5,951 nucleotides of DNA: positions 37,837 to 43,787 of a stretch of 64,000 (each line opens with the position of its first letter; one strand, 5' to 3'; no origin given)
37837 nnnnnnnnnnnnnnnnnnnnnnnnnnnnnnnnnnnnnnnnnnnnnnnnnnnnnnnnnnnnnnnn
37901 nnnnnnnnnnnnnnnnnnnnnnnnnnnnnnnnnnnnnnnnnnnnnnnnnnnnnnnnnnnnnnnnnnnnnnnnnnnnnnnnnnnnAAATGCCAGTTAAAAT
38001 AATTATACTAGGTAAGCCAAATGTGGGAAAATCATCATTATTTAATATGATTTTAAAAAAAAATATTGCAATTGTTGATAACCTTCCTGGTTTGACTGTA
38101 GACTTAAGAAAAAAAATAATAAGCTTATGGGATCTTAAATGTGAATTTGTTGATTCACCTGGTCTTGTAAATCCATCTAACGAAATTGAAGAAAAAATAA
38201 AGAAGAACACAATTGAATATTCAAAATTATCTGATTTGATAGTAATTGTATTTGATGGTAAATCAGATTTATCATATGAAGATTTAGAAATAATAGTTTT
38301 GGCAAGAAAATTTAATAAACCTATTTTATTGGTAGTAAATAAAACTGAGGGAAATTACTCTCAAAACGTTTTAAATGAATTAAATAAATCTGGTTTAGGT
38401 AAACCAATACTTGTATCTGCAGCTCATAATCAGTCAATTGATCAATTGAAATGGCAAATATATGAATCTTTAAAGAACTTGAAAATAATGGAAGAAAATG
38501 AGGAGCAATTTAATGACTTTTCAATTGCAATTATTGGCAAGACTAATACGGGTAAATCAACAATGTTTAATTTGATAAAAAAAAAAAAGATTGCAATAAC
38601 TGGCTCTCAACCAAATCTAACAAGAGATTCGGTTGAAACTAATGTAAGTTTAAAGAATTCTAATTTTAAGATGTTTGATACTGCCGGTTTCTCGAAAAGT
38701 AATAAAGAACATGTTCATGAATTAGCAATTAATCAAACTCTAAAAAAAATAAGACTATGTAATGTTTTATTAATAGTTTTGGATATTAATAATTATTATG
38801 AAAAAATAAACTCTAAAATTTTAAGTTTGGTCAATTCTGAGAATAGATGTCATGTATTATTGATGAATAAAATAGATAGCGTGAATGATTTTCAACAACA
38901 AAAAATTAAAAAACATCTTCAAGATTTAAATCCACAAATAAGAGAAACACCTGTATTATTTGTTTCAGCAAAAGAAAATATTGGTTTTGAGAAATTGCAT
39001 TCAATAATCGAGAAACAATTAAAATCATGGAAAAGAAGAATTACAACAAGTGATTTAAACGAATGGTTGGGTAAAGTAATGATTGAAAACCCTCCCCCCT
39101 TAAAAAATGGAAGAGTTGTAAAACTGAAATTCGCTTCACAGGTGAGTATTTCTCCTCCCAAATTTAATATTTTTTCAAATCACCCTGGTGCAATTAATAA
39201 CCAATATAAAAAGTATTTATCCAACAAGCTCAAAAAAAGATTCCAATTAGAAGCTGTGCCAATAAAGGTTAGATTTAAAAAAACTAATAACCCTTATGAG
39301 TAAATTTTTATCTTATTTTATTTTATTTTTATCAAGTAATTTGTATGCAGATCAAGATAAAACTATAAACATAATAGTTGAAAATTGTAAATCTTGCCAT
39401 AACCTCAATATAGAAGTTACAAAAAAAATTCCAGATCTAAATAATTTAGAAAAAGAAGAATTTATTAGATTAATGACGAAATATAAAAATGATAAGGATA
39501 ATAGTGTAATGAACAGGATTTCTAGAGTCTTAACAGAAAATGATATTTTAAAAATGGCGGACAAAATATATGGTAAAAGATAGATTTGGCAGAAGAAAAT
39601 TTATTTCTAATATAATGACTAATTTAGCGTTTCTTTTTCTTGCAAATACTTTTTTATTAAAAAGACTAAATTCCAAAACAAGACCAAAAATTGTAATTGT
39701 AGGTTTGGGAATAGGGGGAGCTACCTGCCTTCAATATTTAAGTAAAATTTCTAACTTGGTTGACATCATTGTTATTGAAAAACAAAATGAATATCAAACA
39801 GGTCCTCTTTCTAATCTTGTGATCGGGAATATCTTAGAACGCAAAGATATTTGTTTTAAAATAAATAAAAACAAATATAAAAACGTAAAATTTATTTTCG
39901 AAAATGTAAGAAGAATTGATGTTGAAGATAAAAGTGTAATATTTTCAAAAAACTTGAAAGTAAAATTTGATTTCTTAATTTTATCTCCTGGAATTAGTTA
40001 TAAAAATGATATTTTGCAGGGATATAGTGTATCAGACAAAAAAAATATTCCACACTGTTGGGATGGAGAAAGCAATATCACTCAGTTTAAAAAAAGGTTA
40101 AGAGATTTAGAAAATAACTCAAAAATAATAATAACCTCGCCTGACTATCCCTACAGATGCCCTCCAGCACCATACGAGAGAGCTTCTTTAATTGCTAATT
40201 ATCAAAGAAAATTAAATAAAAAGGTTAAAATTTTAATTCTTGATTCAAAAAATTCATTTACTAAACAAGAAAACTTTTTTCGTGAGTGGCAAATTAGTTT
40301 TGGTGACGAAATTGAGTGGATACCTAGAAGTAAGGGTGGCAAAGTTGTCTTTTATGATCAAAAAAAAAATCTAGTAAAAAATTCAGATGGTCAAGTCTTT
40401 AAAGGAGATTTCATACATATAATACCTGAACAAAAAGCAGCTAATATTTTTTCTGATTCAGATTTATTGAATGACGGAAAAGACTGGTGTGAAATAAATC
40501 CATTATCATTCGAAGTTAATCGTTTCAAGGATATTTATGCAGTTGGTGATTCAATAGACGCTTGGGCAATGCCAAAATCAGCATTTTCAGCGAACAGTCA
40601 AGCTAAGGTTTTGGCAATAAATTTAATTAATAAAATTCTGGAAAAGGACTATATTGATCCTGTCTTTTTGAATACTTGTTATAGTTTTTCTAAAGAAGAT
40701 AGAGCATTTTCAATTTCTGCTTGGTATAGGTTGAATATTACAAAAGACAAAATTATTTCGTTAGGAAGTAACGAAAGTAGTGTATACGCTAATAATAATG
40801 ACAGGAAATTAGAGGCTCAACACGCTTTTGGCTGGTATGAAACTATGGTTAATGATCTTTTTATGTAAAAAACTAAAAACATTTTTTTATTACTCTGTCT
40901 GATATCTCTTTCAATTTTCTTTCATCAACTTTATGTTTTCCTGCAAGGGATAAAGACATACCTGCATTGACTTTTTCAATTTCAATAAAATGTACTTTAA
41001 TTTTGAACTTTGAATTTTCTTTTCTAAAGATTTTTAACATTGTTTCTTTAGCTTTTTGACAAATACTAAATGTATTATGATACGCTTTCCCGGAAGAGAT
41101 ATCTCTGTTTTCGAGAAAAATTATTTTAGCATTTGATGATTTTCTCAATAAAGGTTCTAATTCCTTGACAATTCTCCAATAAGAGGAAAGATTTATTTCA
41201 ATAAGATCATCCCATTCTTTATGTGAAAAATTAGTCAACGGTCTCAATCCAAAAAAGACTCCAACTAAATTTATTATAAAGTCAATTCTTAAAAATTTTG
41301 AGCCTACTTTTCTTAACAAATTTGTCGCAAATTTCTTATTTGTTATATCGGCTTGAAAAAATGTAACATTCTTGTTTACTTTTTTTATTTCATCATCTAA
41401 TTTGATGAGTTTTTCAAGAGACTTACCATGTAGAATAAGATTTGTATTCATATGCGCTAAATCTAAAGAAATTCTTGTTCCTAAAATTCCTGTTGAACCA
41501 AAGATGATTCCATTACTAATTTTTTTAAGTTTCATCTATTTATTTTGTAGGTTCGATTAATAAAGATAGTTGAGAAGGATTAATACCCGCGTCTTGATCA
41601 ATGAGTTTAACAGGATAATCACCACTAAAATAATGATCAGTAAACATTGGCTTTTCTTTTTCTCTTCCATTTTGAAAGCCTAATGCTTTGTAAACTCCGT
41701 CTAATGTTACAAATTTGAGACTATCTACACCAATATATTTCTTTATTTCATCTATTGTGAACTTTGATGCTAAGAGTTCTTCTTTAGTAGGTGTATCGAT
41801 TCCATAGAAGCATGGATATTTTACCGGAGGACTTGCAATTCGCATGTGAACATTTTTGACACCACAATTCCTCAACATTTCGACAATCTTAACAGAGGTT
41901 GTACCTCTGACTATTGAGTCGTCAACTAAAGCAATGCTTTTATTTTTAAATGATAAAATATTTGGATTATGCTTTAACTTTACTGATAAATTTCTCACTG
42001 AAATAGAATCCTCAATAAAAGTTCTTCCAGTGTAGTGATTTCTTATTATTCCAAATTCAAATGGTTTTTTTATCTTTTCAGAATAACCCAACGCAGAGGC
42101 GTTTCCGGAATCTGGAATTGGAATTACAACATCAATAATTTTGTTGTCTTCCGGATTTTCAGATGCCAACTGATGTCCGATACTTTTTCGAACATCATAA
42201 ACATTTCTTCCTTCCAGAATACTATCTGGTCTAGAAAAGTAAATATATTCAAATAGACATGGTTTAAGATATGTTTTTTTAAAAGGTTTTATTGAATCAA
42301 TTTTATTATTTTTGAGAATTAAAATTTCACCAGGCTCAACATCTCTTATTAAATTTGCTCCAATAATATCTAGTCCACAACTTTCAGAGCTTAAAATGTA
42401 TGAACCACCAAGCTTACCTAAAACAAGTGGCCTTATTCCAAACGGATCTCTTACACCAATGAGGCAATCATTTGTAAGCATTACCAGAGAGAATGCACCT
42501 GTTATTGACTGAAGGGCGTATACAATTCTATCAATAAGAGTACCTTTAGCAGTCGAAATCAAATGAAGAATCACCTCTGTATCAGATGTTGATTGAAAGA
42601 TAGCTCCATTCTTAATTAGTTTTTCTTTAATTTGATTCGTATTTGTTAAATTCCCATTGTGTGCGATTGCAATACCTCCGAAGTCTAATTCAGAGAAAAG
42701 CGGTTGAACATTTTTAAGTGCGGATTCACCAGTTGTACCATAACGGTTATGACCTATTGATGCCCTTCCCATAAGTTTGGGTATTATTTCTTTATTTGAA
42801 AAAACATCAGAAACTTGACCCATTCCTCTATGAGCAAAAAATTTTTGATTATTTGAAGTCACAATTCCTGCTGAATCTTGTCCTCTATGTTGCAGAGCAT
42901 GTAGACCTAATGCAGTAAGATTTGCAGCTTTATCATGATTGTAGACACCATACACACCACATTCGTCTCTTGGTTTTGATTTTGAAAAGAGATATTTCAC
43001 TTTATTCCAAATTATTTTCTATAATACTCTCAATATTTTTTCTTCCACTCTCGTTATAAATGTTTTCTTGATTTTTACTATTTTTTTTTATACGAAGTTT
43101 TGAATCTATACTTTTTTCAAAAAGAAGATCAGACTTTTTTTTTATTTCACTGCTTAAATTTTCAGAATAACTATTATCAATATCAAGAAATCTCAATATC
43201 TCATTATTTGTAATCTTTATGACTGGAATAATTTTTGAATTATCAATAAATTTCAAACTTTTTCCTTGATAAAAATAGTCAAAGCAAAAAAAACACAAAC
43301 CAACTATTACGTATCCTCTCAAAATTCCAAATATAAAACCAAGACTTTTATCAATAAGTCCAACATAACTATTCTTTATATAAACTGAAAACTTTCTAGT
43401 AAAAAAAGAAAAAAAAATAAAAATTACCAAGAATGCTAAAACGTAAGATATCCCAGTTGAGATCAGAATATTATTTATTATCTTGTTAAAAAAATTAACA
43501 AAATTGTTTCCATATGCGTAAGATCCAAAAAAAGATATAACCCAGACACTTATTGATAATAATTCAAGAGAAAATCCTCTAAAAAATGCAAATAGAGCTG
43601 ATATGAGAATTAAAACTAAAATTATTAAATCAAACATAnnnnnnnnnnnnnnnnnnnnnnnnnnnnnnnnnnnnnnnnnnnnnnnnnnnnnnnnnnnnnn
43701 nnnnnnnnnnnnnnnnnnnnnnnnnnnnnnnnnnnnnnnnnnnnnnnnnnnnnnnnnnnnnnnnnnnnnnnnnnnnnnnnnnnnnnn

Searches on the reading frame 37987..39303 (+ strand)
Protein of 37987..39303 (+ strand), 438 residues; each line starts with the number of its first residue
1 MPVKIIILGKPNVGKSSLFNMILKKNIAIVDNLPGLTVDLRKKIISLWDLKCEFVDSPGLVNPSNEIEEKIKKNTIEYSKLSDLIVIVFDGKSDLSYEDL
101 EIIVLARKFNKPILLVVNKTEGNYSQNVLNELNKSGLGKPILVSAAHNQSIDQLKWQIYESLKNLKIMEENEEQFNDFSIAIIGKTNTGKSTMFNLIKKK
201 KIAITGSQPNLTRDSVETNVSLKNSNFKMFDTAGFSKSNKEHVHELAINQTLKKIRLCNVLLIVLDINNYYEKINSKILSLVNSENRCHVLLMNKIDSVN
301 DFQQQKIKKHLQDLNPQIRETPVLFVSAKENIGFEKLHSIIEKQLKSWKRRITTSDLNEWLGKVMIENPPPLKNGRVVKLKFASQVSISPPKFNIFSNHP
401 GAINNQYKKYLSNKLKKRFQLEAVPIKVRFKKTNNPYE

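Call 9: search_protein_families(library=pfam, proteins=[window:37987-39303:+], max_evalue=0.001)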
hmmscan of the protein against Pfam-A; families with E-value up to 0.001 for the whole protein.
window:37987-39303:+ (438 aa): 15 families
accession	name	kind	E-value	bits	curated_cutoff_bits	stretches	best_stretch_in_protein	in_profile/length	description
PF01926.29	MMR_HSR1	-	1.3e-44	151.3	21.9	2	4-119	1-113/113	50S ribosome-binding GTPase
PF14714.11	KH_dom-like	-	1.2e-25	90.1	27.3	1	351-431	1-81/81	KH-domain-like of EngA bacterial GTPase enzymes, C-terminal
PF02421.24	FeoB_N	-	2.4e-25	89.3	27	2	4-157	2-155/156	Ferrous iron transport protein B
PF00009.33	GTP_EFTU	-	5.8e-16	59.1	26.5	1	180-345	6-186/188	Elongation factor Tu GTP binding domain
PF00350.29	Dynamin_N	-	3.7e-14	53.5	27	0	43-119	94-166/168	Dynamin family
PF04548.22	AIG1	-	8.4e-09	35.5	27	1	4-102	2-103/212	AIG1 family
PF03193.22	RsgA_GTPase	-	1.2e-08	35.4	30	0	261-344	26-107/174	RsgA GTPase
PF16897.10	MMR_HSR1_Xtn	-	1.6e-08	34.9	35.2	1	92-163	37-105/106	C-terminal region of MMR_HSR1 domain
PF08477.19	Roc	-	7.2e-08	33.1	27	0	180-297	2-119/119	Ras of Complex, Roc, domain of DAPkinase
PF00071.28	Ras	-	7.6e-08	32.5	21.6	1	180-344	2-159/162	Ras family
PF10662.15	PduV-EutP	-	8e-07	29.4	21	0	4-156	3-139/143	Ethanolamine utilisation - propanediol utilisation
PF00025.27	Arf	-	2.4e-06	27.6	22.3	1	166-335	3-164/174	ADP-ribosylation factor family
PF09439.16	SRPRB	-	4.9e-05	23.2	25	0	179-255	5-76/178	Signal recognition particle receptor beta subunit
PF02492.25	cobW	-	6.6e-05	23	20.7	0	248-317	105-175/180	CobW/HypB/UreG, nucleotide-binding domain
PF00931.28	NB-ARC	-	0.00093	19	23.5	0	166-310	11-151/248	NB-ARC domain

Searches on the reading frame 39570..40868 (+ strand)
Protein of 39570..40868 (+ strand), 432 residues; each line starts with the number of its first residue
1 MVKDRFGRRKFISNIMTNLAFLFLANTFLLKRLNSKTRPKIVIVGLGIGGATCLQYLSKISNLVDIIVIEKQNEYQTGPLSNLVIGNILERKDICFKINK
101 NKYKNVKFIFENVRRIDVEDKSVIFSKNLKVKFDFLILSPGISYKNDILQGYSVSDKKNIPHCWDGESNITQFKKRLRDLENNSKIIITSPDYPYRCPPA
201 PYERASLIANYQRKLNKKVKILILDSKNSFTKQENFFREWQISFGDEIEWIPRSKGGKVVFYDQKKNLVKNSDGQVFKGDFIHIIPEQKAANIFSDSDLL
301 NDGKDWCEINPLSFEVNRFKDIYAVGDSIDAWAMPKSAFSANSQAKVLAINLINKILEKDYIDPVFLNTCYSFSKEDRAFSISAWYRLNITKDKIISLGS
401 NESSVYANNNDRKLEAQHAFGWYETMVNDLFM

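Call 10: search_protein_families(library=pfam, proteins=[window:39570-40868:+], max_evalue=0.001)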
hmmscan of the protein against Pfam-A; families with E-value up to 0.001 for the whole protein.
window:39570-40868:+ (432 aa): 4 families
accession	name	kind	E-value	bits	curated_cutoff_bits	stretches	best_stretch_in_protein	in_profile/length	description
PF21706.3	FCSD_central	-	4.5e-31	107.8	27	1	173-286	4-116/116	Sulfide dehydrogenase [flavocytochrome c] flavoprotein chain, central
PF09242.17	FCSD-flav_bind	-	2.1e-14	54.1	26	1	363-431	2-71/71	Flavocytochrome c sulphide dehydrogenase, flavin-binding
PF07992.20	Pyr_redox_2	-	1.6e-08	34.8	26.1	1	40-151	2-118/291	Pyridine nucleotide-disulphide oxidoreductase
PF21799.2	MurD-like_N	-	1.3e-05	25.8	27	0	40-70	2-30/88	Mur ligase MurD-like, N-terminal domain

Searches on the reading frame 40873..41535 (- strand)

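Call 10: search_protein_families(library=pfam, proteins=[window:40873-41535:-], max_evalue=0.001)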
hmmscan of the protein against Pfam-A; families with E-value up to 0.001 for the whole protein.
window:40873-41535:- (220 aa): 4 families
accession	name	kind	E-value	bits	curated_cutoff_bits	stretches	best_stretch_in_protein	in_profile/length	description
PF00106.31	adh_short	-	9.8e-20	71.3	26.6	1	10-194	4-187/195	short chain dehydrogenase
PF13561.12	adh_short_C2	-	1.1e-15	58.3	27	1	19-206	9-193/236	Enoyl-(Acyl carrier protein) reductase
PF08643.16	DUF1776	-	2.1e-07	31.1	25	1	51-191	62-201/294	Fungal family of unknown function (DUF1776)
PF08659.16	KR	-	1.7e-05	25.2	22.6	1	10-123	4-120/180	KR domain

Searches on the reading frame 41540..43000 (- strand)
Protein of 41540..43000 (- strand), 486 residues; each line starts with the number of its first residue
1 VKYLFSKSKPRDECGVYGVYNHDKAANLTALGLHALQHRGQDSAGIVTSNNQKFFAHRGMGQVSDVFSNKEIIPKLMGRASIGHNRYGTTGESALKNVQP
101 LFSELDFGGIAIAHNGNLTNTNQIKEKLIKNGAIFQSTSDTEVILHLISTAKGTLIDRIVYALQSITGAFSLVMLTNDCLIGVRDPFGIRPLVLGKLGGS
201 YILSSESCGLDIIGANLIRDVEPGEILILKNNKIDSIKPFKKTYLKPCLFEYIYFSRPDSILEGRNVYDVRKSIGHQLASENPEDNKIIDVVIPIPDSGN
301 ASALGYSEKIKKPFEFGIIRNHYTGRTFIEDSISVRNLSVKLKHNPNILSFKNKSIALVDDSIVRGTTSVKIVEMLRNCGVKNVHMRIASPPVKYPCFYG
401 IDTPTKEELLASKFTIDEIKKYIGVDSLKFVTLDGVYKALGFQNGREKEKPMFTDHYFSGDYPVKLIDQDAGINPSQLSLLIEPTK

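Call 10: search_protein_families(library=pfam, proteins=[window:41540-43000:-], max_evalue=0.001)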
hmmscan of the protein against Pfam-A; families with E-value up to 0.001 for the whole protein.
window:41540-43000:- (486 aa): 3 families
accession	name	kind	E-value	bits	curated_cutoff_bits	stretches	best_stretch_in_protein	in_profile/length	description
PF13537.11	GATase_7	-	8.1e-19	68.3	25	1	96-207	11-118/123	Glutamine amidotransferase domain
PF13522.11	GATase_6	-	6e-18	65.6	27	1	78-206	10-130/130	Glutamine amidotransferase domain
PF00156.33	Pribosyltran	-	1.6e-06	27.9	26.3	1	274-385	15-119/158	Phosphoribosyl transferase domain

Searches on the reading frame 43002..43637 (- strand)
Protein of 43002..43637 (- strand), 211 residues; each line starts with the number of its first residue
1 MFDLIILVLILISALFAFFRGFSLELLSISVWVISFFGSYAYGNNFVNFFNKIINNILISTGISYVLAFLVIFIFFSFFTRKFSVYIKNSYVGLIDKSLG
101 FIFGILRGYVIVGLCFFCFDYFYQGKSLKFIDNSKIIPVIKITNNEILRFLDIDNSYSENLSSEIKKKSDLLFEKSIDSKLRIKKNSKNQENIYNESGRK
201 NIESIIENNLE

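Call 10: search_protein_families(library=pfam, proteins=[window:43002-43637:-], max_evalue=0.001)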
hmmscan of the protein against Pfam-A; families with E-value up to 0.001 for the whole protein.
window:43002-43637:- (211 aa): 1 family
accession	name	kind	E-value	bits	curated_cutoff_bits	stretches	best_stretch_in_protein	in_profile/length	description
PF02674.22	Colicin_V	-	6.2e-27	94.8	29.3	1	2-141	1-140/144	Colicin V production protein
